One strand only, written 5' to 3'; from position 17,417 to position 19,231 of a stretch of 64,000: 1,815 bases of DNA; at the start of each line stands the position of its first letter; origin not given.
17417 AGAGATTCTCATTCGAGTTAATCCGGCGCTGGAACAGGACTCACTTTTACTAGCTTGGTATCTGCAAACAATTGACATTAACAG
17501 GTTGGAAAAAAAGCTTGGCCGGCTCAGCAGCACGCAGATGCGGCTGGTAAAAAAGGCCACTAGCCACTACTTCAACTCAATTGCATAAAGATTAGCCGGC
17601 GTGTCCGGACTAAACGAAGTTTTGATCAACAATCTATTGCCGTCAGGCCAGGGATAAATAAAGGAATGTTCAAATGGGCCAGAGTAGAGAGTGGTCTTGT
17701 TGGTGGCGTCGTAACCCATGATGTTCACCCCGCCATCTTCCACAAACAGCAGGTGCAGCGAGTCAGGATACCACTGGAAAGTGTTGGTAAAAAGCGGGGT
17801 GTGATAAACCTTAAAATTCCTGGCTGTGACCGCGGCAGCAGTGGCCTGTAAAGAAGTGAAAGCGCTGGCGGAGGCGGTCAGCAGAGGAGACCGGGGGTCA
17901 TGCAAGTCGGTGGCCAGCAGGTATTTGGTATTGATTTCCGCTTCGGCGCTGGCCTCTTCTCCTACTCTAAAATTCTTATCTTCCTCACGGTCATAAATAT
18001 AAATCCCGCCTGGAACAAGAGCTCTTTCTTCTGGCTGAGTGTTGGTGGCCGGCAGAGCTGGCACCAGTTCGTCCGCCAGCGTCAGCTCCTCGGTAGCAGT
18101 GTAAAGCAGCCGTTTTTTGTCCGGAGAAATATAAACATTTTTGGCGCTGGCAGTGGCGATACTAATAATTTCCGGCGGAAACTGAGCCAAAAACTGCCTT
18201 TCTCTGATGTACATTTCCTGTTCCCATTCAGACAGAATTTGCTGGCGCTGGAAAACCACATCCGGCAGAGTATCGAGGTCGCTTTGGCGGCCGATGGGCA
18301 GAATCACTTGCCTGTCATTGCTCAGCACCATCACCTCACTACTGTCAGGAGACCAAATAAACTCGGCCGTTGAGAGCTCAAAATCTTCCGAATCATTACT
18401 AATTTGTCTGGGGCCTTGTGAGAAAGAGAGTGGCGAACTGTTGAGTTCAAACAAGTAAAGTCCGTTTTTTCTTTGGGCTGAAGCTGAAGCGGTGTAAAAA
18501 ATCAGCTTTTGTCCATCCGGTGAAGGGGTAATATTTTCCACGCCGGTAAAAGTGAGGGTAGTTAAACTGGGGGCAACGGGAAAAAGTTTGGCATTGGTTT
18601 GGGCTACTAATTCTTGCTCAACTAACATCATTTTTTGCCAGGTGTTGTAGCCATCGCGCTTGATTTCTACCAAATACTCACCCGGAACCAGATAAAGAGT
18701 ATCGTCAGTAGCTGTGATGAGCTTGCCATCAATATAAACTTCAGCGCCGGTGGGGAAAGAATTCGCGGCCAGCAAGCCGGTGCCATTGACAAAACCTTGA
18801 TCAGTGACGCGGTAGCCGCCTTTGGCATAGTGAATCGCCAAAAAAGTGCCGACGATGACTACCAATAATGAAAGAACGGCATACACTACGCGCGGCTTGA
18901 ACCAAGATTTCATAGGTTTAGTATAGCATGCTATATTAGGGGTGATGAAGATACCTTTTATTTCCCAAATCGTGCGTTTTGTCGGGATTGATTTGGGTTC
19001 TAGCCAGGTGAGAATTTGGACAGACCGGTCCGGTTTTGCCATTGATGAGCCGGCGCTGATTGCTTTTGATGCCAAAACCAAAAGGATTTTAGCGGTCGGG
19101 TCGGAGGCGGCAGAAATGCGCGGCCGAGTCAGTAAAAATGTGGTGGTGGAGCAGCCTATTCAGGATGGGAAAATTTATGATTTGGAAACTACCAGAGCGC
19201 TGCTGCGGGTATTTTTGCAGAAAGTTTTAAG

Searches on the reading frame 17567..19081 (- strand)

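Call 54: search_protein_families(library=pfam, proteins=[window:17567-19081:-], max_evalue=0.001)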
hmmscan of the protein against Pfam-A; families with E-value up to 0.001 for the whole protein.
window:17567-19081:- (504 aa): 1 family
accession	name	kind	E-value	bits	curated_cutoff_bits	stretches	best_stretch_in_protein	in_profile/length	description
PF08308.17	PEGA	-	7.2e-09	35.9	20.8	1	103-166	3-67/71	PEGA domain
